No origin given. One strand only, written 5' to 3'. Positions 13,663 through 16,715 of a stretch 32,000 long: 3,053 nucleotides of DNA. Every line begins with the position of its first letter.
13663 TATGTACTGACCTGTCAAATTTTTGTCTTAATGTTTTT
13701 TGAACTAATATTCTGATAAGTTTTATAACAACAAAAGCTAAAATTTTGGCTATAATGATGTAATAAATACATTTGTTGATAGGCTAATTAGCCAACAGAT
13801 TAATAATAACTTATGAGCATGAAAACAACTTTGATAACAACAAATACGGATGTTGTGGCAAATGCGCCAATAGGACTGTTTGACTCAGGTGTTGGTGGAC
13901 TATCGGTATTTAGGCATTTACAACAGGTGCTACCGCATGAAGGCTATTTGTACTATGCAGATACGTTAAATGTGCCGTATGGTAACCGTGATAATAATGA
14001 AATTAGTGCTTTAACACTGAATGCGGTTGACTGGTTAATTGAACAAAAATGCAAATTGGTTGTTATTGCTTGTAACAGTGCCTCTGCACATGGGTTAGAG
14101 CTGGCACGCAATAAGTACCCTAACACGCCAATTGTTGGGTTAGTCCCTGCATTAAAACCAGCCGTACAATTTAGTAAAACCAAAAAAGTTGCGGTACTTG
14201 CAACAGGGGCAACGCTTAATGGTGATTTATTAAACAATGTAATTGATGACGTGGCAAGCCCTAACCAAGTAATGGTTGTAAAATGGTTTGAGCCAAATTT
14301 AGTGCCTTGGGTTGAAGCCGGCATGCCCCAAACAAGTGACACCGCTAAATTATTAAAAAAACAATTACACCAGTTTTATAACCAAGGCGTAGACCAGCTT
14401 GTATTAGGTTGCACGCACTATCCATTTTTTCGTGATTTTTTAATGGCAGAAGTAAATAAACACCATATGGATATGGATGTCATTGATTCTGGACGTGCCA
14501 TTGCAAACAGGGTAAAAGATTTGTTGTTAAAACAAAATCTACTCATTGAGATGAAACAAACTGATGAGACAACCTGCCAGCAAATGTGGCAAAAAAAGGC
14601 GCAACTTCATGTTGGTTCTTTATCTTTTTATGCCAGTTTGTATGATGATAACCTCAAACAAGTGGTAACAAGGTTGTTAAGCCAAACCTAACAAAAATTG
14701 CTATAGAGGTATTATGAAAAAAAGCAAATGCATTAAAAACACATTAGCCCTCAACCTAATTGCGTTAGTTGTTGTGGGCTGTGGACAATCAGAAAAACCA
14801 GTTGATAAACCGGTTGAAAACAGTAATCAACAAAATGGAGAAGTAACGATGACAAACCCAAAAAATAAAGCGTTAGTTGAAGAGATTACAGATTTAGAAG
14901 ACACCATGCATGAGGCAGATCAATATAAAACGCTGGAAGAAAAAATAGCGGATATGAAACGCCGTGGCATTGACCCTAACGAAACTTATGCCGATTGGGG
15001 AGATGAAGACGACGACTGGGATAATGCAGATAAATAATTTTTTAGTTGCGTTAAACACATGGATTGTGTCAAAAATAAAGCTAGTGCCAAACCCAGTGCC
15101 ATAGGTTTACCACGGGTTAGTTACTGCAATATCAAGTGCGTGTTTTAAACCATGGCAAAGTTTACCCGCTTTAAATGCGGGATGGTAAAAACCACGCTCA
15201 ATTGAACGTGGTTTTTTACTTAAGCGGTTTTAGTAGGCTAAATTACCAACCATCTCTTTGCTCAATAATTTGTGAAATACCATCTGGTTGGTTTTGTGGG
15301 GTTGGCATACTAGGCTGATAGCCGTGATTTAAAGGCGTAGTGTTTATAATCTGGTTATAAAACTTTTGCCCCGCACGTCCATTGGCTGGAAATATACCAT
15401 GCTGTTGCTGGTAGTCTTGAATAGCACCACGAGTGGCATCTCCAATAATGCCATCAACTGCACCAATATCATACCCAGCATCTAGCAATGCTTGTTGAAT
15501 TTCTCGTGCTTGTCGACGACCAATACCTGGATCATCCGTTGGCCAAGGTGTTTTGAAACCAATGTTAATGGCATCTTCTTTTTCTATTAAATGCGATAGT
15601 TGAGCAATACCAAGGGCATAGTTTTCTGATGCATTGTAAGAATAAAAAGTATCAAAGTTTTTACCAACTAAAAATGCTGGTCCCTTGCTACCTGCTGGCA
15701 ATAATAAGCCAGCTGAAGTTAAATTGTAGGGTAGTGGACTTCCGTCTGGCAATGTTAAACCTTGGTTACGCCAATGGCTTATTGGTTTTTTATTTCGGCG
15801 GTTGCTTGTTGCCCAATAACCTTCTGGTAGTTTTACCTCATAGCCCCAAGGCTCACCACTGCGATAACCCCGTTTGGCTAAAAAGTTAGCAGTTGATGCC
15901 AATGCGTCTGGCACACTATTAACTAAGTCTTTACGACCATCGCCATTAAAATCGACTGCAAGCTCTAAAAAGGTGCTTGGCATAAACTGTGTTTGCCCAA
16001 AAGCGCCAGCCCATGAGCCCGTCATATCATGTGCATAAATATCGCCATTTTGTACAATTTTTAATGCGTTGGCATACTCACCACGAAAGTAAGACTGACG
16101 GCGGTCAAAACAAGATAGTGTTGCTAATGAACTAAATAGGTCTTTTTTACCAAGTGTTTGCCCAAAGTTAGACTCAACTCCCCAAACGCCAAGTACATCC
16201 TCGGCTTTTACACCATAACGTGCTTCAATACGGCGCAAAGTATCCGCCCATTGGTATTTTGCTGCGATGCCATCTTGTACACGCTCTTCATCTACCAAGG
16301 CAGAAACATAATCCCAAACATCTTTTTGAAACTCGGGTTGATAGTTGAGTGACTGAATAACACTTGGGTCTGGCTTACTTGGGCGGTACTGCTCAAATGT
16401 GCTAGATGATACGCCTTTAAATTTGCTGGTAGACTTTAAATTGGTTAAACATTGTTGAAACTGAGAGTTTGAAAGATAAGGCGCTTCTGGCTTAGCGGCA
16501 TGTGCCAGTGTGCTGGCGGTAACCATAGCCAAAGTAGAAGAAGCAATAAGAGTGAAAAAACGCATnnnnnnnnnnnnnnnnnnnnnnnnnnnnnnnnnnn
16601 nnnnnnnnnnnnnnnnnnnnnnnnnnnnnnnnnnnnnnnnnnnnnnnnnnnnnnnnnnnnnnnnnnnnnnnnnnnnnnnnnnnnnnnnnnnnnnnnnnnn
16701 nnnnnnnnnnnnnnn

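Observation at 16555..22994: Two gene-end-restoring insertions with identical polarity and architecture within 6.4 kb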

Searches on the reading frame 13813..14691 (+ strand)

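Call 7: search_protein_families(library=pfam, proteins=[window:13813-14691:+])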
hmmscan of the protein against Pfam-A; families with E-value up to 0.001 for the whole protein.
window:13813-14691:+ (292 aa): 1 family
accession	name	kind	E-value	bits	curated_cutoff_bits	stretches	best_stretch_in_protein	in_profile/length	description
PF01177.27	Asp_Glu_race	-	4.8e-16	59.6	31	1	45-232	30-209/211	Asp/Glu/Hydantoin racemase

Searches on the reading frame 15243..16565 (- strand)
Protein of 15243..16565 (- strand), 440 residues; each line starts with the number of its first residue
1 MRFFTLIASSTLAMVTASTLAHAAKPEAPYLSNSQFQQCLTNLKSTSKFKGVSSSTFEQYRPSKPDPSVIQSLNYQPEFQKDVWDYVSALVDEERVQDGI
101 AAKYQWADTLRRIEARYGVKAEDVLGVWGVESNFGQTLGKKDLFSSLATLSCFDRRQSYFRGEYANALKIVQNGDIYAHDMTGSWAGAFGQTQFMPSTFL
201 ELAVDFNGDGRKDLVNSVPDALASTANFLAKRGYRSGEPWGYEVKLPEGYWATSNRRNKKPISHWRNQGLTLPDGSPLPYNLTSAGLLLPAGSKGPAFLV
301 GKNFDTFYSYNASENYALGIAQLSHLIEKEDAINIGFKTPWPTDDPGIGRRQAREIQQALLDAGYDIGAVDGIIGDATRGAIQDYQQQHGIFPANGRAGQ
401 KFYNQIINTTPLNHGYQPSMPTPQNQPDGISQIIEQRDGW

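Call 7: search_protein_families(library=pfam, proteins=[window:15243-16565:-])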
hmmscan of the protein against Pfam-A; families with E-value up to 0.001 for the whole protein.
window:15243-16565:- (440 aa): 3 families
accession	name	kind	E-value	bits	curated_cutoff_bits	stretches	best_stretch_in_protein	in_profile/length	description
PF13406.11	SLT_2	-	3.4e-98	328.9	24.3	1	35-324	1-291/292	Transglycosylase SLT domain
PF01471.23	PG_binding_1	-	7.5e-10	39.3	23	1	353-404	5-55/57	Putative peptidoglycan binding domain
PF09374.15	PG_binding_3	-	0.00027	21.5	24.6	1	356-416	6-67/76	Predicted Peptidoglycan domain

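Call 10: find_related_loci(query=window:15243-16565:-, collection=genome_contigs, flank=10000)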
Query window:15243-16565:- (440 aa) in genome_contigs; peptide patterns used: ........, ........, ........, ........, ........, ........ (x = any residue, [..] = any of these).
282 stretches matched a pattern; 237 encode a relative of the query (tblastn E <= 1e-3); the best 80 are kept; 80 distinct loci.
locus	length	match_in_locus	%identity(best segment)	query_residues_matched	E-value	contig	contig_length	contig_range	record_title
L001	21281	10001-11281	76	15-437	0e+0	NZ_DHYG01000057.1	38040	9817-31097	MAG: Psychrobacter sp. UBA5136 UBA5136_contig_179, whole genome shotgun sequence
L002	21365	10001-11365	71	1-440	0e+0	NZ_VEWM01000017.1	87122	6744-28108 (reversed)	Psychrobacter sp. I-STPA6b Contigs1_10_len:87122, whole genome shotgun sequence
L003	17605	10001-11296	75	9-439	0e+0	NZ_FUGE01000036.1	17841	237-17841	Psychrobacter piechaudii isolate Psychrobacter_piechaudii, whole genome shotgun sequence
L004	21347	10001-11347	73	3-437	0e+0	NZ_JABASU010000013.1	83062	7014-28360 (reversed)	Psychrobacter celer strain DSM 23510 NODE_13_length_83062_cov_295.029, whole genome shotgun sequence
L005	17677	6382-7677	75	9-439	0e+0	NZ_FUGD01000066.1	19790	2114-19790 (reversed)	Psychrobacter pasteurii isolate Psychrobacter_pasteurii, whole genome shotgun sequence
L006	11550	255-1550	74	9-438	0e+0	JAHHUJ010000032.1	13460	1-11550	MAG: Psychrobacter sp. isolate MAG105 MAG105_32, whole genome shotgun sequence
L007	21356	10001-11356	73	3-437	0e+0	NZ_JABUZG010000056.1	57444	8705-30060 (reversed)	Psychrobacter sp. PG1 NODE_74_length_57406_cov_35.076820, whole genome shotgun sequence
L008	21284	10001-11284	74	10-437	0e+0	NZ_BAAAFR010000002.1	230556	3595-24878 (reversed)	Psychrobacter aestuarii strain JCM 16343 sequence02, whole genome shotgun sequence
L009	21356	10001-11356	73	3-437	0e+0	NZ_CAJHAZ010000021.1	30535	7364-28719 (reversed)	Psychrobacter sp. 1044 isolate Psychrobacter sp. 1044, whole genome shotgun sequence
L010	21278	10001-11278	77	12-437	0e+0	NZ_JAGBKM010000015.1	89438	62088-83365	Psychrobacter coccoides strain F1192 scaffold_15, whole genome shotgun sequence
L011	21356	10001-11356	73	3-437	0e+0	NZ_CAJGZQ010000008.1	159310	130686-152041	Psychrobacter immobilis isolate Psychrobacter immobilis 1617, whole genome shotgun sequence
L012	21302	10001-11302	75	10-437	0e+0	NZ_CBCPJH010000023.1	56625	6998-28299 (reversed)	Psychrobacter glacincola strain SF1672 isolate SF1672 22, whole genome shotgun sequence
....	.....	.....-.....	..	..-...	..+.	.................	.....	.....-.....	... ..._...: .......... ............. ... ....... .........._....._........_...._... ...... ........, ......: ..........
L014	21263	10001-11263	75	3-423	0e+0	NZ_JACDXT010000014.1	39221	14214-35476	Psychrobacter sp. bablab_jr014 k141_443, whole genome shotgun sequence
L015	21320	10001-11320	74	3-437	0e+0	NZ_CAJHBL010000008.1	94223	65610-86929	Psychrobacter sp. JCM 18900 isolate Psychrobacter sp. JCM18900, whole genome shotgun sequence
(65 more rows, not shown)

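Call 14: find_encoding_contigs(protein=window:15243-16565:-, flank=10000, max_places=10)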
Protein window:15243-16565:- (440 aa): no gene with exactly this product is on record in the collection.
